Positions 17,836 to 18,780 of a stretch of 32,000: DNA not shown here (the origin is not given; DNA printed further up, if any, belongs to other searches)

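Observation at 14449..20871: One operon joins an ECF importer module (T, fused A-A', MptD/Trep_Strep-type S) to a heterodimeric exporter-fold ABC pair; substrate unknown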

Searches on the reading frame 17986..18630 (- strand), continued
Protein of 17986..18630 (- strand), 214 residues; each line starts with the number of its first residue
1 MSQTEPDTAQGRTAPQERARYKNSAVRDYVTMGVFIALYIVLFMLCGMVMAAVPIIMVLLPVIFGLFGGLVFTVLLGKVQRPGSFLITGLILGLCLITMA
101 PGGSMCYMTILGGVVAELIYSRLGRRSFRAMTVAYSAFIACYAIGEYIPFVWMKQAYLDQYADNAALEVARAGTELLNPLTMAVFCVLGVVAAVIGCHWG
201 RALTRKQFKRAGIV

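Call 89: find_homologous_proteins(query=P0187, max_evalue=0.001)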
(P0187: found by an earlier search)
Query P0187 (194 aa): 148 proteins with E <= 0.001 among 816 candidates; the best 120 are listed.
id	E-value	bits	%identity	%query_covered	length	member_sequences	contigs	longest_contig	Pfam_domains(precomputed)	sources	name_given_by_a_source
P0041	5.0e-117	407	98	100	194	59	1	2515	PF09605.16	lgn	-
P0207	3.7e-103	362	87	100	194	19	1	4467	PF09605.16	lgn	-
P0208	3.9e-97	342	79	100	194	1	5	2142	PF09605.16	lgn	-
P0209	1.8e-96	340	79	100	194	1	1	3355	PF09605.16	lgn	-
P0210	3.3e-96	339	79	100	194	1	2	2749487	PF09605.16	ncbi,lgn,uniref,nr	ncbi:MptD family putative ECF transporter S component [Staphylococcus edaphicus]|uniref:Transporter 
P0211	1.3e-95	337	79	100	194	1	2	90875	PF09605.16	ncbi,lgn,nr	ncbi:MptD family putative ECF transporter S component [Staphylococcus sp. GSSP0090]|nr:MptD family p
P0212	2.2e-95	336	79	100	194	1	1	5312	PF09605.16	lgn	-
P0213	5.3e-95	335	78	100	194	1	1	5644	PF09605.16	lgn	-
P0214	6.6e-95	335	78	100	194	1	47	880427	PF09605.16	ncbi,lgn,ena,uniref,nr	ncbi:MptD family putative ECF transporter S component [Staphylococcus saprophyticus]|uniref:MptD fam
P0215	7.3e-95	335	78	100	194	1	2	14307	PF09605.16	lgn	-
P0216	9.9e-95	334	78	100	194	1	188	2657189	PF09605.16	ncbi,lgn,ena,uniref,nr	ncbi:MptD family putative ECF transporter S component [Staphylococcus saprophyticus]|uniref:MptD fam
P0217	1.0e-94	334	78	100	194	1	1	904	PF09605.16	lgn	-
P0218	1.1e-94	334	78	100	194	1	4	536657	PF09605.16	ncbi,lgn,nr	ncbi:MptD family putative ECF transporter S component [Staphylococcus saprophyticus]|nr:MptD family 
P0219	1.2e-94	334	77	100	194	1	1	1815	PF09605.16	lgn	-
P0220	1.4e-94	334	78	100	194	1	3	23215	PF09605.16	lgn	-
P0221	1.8e-94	333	78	100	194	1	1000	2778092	PF09605.16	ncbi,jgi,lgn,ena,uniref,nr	ncbi:transporter [Staphylococcus saprophyticus]|jgi:energy-coupling factor transport system substrat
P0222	1.8e-94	333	78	100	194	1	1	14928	PF09605.16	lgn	-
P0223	2.1e-94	333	77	100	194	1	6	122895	PF09605.16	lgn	-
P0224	2.1e-94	333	77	100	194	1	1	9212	PF09605.16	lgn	-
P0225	2.1e-94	333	78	100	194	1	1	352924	PF09605.16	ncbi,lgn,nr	ncbi:MptD family putative ECF transporter S component [Staphylococcus saprophyticus]|nr:MptD family 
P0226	2.2e-94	333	78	99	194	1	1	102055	PF09605.16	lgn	-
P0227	2.4e-94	333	78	100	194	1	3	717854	PF09605.16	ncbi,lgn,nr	ncbi:MptD family putative ECF transporter S component [Staphylococcus saprophyticus]|nr:MptD family 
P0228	2.7e-94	333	78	97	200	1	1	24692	PF09605.16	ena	-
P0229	2.7e-94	333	77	100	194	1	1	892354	PF09605.16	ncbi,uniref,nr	ncbi:MptD family putative ECF transporter S component [Staphylococcus saprophyticus]|uniref:MptD fam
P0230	3.0e-94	333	77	100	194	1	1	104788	PF09605.16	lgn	-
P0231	3.4e-94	332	78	100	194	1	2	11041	PF09605.16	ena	-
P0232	3.6e-94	332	77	100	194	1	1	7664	PF09605.16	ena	-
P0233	3.7e-94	332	77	100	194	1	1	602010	PF09605.16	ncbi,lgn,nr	ncbi:MptD family putative ECF transporter S component [Staphylococcus saprophyticus]|nr:MptD family 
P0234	4.1e-94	332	78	99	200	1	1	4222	PF09605.16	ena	-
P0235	4.4e-94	332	77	100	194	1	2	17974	PF09605.16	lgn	-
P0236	4.4e-94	332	77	100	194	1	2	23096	PF09605.16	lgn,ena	-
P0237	4.7e-94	332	77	100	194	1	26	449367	PF09605.16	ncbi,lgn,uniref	ncbi:MptD family putative ECF transporter S component [Staphylococcus saprophyticus]|uniref:MptD fam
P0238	4.8e-94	332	77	100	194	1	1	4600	PF09605.16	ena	-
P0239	5.0e-94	332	77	100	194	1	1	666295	PF09605.16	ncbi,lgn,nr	ncbi:MptD family putative ECF transporter S component [Staphylococcus saprophyticus]|nr:MptD family 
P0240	5.7e-94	332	77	100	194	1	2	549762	PF09605.16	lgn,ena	-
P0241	5.8e-94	332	77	100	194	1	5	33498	PF09605.16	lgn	-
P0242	6.0e-94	332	77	100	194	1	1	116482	PF09605.16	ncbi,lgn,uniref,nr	ncbi:MptD family putative ECF transporter S component [Staphylococcus saprophyticus]|uniref:MptD fam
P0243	6.4e-94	332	78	100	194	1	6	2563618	PF09605.16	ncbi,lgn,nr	ncbi:MptD family putative ECF transporter S component [Staphylococcus saprophyticus]|nr:MptD family 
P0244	6.4e-94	332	77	100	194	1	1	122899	PF09605.16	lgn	-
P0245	6.4e-94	332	77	100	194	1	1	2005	PF09605.16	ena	-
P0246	6.4e-94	332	77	100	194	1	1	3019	PF09605.16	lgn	-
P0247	6.9e-94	331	77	100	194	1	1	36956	PF09605.16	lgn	-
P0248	6.9e-94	331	78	100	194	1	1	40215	PF09605.16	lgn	-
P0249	8.8e-94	331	77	100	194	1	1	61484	PF09605.16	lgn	-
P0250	8.8e-94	331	77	100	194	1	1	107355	PF09605.16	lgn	-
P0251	9.6e-94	331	77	100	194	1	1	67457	PF09605.16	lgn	-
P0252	1.1e-93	331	78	100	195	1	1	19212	PF09605.16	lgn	-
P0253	1.1e-93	331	77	100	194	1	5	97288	PF09605.16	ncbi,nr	ncbi:MptD family putative ECF transporter S component [Staphylococcus saprophyticus]|nr:MptD family 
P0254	1.1e-93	331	77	100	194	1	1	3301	PF09605.16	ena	-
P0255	1.2e-93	331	77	100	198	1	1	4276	PF09605.16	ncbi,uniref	ncbi:MptD family putative ECF transporter S component, partial [Staphylococcus saprophyticus]|uniref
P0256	1.2e-93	331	77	100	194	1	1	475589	PF09605.16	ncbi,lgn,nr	ncbi:MptD family putative ECF transporter S component [Staphylococcus saprophyticus]|nr:MptD family 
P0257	1.4e-93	330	77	100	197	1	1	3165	PF09605.16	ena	-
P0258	1.6e-93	330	77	100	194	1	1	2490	PF09605.16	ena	-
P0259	1.7e-93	330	77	100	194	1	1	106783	PF09605.16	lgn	-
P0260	1.9e-93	330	77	100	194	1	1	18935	PF09605.16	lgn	-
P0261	2.2e-93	330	77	100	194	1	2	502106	PF09605.16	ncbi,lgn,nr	ncbi:MptD family putative ECF transporter S component [Staphylococcus saprophyticus]|nr:MptD family 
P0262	2.2e-93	330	77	100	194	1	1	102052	PF09605.16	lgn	-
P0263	2.3e-93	330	77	100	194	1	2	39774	PF09605.16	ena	-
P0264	3.1e-93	329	77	100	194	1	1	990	PF09605.16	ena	-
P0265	3.3e-93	329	77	100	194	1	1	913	PF09605.16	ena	-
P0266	4.1e-93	329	77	100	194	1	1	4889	PF09605.16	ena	-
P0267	4.1e-93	329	77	100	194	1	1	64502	PF09605.16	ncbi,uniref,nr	ncbi:MptD family putative ECF transporter S component [Staphylococcus saprophyticus]|uniref:MptD fam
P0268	4.7e-93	329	77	100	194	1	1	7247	PF09605.16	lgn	-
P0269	4.8e-93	329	77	100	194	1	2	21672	PF09605.16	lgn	-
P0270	5.9e-93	328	77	100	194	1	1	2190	PF09605.16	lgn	-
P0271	7.1e-93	328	77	100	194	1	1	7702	PF09605.16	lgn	-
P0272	7.2e-93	328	77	100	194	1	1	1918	PF09605.16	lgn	-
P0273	5.2e-92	325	77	100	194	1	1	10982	PF09605.16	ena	-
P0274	7.4e-92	325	75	100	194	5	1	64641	PF09605.16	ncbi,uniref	ncbi:MptD family putative ECF transporter S component [Staphylococcus caeli]|uniref:MptD family puta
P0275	1.0e-91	324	76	100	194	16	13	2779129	PF09605.16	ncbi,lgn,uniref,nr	ncbi:transporter [Staphylococcus succinus]|uniref:MptD family putative ECF transporter S component n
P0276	9.1e-91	321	77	100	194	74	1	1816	PF09605.16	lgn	-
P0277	1.5e-90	321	75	100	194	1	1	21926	PF09605.16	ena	-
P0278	1.7e-88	314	77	96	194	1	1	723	PF09605.16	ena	-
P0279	3.6e-88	313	72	100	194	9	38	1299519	PF09605.16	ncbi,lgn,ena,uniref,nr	ncbi:MptD family putative ECF transporter S component [Staphylococcus auricularis]|uniref:MptD famil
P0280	4.0e-87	309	71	100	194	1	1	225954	PF09605.16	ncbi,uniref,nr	ncbi:MptD family putative ECF transporter S component [Staphylococcus auricularis]|uniref:MptD famil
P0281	1.8e-86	307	70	100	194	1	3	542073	PF09605.16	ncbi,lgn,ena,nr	ncbi:MAG TPA: MptD family putative ECF transporter S component [Staphylococcus auricularis]|nr:MptD 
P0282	2.1e-85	304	74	100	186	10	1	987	PF09605.16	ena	-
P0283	5.3e-85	302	71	100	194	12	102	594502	PF09605.16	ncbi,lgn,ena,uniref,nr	ncbi:MptD family putative ECF transporter S component [Staphylococcus gallinarum]|uniref:MptD family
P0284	4.2e-83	296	69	100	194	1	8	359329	PF09605.16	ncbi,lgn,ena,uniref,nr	ncbi:MptD family putative ECF transporter S component [Staphylococcus sp. ACRSN]|uniref:MptD family 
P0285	5.3e-71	257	75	81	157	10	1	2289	PF09605.16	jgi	jgi:energy-coupling factor transport system substrate-specific component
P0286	1.7e-69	252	88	72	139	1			PF09605.16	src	-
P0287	7.0e-69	250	61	100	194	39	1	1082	PF09605.16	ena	-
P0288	6.6e-63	230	78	71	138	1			PF09605.16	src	-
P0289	2.4e-61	225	53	100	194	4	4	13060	PF09605.16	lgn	-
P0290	2.1e-56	209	51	100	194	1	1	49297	PF09605.16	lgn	-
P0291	1.4e-55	206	52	100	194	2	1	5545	PF09605.16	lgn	-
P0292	1.9e-54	203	51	99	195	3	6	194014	PF09605.16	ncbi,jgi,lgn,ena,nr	ncbi:MAG: MptD family putative ECF transporter S component [Streptococcaceae bacterium]|jgi:energy-c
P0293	4.9e-54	201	48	99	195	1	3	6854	PF09605.16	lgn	-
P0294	7.5e-54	201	48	99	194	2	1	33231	PF09605.16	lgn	-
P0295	4.6e-53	198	49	100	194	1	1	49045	PF09605.16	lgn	-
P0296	5.2e-53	198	48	99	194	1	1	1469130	PF09605.16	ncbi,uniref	ncbi:MptD family putative ECF transporter S component [Enterococcus sp. DIV1420a]|uniref:MptD family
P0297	2.1e-51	193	46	99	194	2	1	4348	PF09605.16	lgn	-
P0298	3.8e-50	189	80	57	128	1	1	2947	PF09605.16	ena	-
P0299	5.1e-50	188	68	60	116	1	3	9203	PF09605.16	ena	-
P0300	2.8e-46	176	45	98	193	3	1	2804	PF09605.16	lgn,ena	-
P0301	5.9e-46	175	72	57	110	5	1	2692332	PF09605.16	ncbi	ncbi:MptD family putative ECF transporter S component [Staphylococcus saprophyticus]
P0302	7.3e-46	175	45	98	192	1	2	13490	PF09605.16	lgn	-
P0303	8.6e-46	174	46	98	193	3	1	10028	PF09605.16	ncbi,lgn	-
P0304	1.7e-44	170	43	98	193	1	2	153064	PF09605.16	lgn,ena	-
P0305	3.4e-44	169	45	99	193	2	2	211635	PF09605.16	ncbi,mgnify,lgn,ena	mgnify:FL=1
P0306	4.4e-43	166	43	99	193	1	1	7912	PF09605.16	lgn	-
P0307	1.0e-42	164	74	58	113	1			PF09605.16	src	-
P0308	2.2e-42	163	43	99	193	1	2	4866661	PF09605.16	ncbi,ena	-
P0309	3.1e-41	160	43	98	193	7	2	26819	PF09605.16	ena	-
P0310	3.6e-41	159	43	98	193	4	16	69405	PF09605.16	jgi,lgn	jgi:energy-coupling factor transport system substrate-specific component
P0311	2.2e-40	157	40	99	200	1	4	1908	PF09605.16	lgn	-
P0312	9.0e-40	155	42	99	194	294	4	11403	PF09605.16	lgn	-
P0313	3.0e-39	153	40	98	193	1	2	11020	PF09605.16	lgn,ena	-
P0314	2.6e-36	144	41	99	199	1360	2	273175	PF09605.16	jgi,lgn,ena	-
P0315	3.7e-36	143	41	99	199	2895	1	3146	PF09605.16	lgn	-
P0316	1.5e-35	141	41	99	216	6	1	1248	PF09605.16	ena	-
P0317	3.0e-35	140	41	98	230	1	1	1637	PF09605.16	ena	-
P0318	3.7e-35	140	39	98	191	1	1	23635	PF09605.16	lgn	-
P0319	1.1e-34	138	41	97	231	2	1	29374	PF09605.16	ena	-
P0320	1.6e-34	138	39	98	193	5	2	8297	PF09605.16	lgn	-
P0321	1.7e-34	138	41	99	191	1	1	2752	PF09605.16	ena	-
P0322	6.9e-34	136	55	62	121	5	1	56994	PF09605.16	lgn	-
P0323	1.2e-33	135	38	98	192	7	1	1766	PF09605.16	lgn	-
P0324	1.8e-32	131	36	99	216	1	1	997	PF09605.16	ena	-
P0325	1.5e-30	125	38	99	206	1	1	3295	PF09605.16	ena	-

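Call 90: find_encoding_contigs(protein=P0314, flank=10000, max_places=2)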
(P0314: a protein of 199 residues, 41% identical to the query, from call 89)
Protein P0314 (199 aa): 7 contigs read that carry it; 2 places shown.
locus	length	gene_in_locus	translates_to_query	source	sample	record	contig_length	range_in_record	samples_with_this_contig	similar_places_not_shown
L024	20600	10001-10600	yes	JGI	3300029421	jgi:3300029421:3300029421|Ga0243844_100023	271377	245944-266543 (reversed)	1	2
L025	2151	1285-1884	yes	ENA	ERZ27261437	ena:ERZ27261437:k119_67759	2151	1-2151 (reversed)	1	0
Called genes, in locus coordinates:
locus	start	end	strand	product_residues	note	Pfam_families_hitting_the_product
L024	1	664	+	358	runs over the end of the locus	PF08239:SH3_3, PF14283:CD1107-like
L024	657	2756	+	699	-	PF01751:Toprim, PF01131:Topoisom_bac, PF13342:Toprim_Crpt (weak)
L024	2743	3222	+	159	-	-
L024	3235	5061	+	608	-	PF07275:ArdA, PF12957:DUF3846, PF14195:DUF4316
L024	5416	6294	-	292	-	PF02498:Bro-N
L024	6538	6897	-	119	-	PF19517:DUF6050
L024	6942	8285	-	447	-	PF03432:Relaxase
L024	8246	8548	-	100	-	PF21983:NikA-like, PF05713:MobC (weak)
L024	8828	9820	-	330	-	PF12833:HTH_18, PF00165:HTH_AraC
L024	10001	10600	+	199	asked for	PF09605:Trep_Strep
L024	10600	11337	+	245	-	PF02361:CbiQ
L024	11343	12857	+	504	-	PF03193:RsgA_GTPase (faint), PF00005:ABC_tran, PF13191:AAA_16 (faint), PF13476:AAA_23 (faint), PF13481:AAA_25 (faint), PF00005:ABC_tran, PF02463:SMC_N, PF13304:AAA_21 (weak), +2 more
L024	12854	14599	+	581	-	PF00664:ABC_membrane, PF00005:ABC_tran, PF02463:SMC_N (weak)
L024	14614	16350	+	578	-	PF00664:ABC_membrane, PF00005:ABC_tran, PF02463:SMC_N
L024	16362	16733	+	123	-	PF01325:Fe_dep_repress, PF02742:Fe_dep_repr_C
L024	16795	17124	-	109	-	PF13560:HTH_31 (weak), PF12844:HTH_19 (faint), PF01381:HTH_3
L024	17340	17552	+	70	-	-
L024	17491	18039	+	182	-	PF08281:Sigma70_r4_2, PF04545:Sigma70_r4 (weak)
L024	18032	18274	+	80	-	PF12645:HTH_16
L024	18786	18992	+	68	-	PF12728:HTH_17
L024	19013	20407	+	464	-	PF00589:Phage_integrase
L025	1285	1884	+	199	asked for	PF09605:Trep_Strep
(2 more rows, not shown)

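Call 91: find_encoding_contigs(protein=P0292, flank=10000, max_places=1)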
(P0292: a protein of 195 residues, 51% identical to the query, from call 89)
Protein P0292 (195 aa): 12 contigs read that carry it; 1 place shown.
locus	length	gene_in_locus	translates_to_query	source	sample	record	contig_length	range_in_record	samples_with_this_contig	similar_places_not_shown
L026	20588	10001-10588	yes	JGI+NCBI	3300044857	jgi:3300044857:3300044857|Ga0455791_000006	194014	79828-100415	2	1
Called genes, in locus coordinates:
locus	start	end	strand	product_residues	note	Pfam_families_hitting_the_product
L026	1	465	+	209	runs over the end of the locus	PF14794:DUF4479, PF01588:tRNA_bind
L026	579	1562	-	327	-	PF00268:Ribonuc_red_sm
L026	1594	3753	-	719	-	PF08343:RNR_N, PF00317:Ribonuc_red_lgN, PF02867:Ribonuc_red_lgC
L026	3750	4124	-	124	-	PF07972:Flavodoxin_NdrI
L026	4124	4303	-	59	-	PF00462:Glutaredoxin (weak)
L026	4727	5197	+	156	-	PF04023:FeoA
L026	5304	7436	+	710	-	PF01926:MMR_HSR1, PF02421:FeoB_N, PF17910:FeoB_Cyto, PF07670:Gate, PF07664:FeoB_C, PF07670:Gate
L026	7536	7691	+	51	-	PF12669:FeoB_associated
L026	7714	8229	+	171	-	PF13462:Thioredoxin_4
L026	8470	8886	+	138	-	-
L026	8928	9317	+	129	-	PF12732:YtxH (weak)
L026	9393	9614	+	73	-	-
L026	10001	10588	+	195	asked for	PF09605:Trep_Strep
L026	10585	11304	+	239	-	PF02361:CbiQ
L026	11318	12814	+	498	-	PF00931:NB-ARC (faint), PF01078:Mg_chelatase (faint), PF02367:TsaE (faint), PF02463:SMC_N (weak), PF00005:ABC_tran, PF00005:ABC_tran, PF02463:SMC_N (weak), PF13304:AAA_21, +9 more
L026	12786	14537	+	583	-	PF00664:ABC_membrane, PF00005:ABC_tran, PF02463:SMC_N (faint)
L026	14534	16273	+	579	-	PF00664:ABC_membrane, PF00005:ABC_tran, PF02463:SMC_N (weak)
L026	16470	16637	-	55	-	PF11240:DUF3042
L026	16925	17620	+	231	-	PF03009:GDPD, PF13653:GDPD_2 (faint)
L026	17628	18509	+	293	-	PF01745:IPT (weak), PF01715:IPPT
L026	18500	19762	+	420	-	PF13167:GTP-bdg_N, PF16360:GTP-bdg_M, PF01926:MMR_HSR1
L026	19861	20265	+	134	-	PF00462:Glutaredoxin, PF03960:ArsC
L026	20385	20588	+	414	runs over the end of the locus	PF00654:Voltage_CLC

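Call 92: find_encoding_contigs(protein=P0296, flank=10000, max_places=1)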
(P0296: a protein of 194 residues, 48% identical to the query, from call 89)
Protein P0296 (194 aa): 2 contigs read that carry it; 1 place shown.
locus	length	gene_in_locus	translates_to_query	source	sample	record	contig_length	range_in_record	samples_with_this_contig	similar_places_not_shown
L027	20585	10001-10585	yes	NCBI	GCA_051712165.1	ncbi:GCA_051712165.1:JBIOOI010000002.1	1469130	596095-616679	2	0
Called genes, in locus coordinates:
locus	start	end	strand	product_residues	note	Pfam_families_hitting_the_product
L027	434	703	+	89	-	-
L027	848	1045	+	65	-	-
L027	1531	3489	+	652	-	PF05043:Mga (weak), PF08279:HTH_11, PF08280:HTH_Mga (weak), PF09182:PuR_N (faint), PF00874:PRD, PF02302:PTS_IIB, PF00359:PTS_EIIA_2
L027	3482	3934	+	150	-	PF00359:PTS_EIIA_2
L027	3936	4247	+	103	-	PF02302:PTS_IIB, PF25554:PTS_EIIB_BC_N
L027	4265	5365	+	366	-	PF02378:PTS_EIIC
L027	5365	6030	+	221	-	PF01081:Aldolase, PF02581:TMP-TENI (faint)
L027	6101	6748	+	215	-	PF00923:TAL_FSA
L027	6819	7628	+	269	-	PF00121:TIM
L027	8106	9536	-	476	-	-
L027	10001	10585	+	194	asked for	PF09605:Trep_Strep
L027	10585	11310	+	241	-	PF02361:CbiQ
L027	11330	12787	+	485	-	PF03193:RsgA_GTPase (faint), PF13481:AAA_25 (faint), PF00005:ABC_tran, PF13166:AAA_13 (faint), PF13173:AAA_14 (faint), PF00005:ABC_tran, PF02463:SMC_N, PF13304:AAA_21 (weak), +1 more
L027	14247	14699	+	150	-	-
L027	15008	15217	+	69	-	-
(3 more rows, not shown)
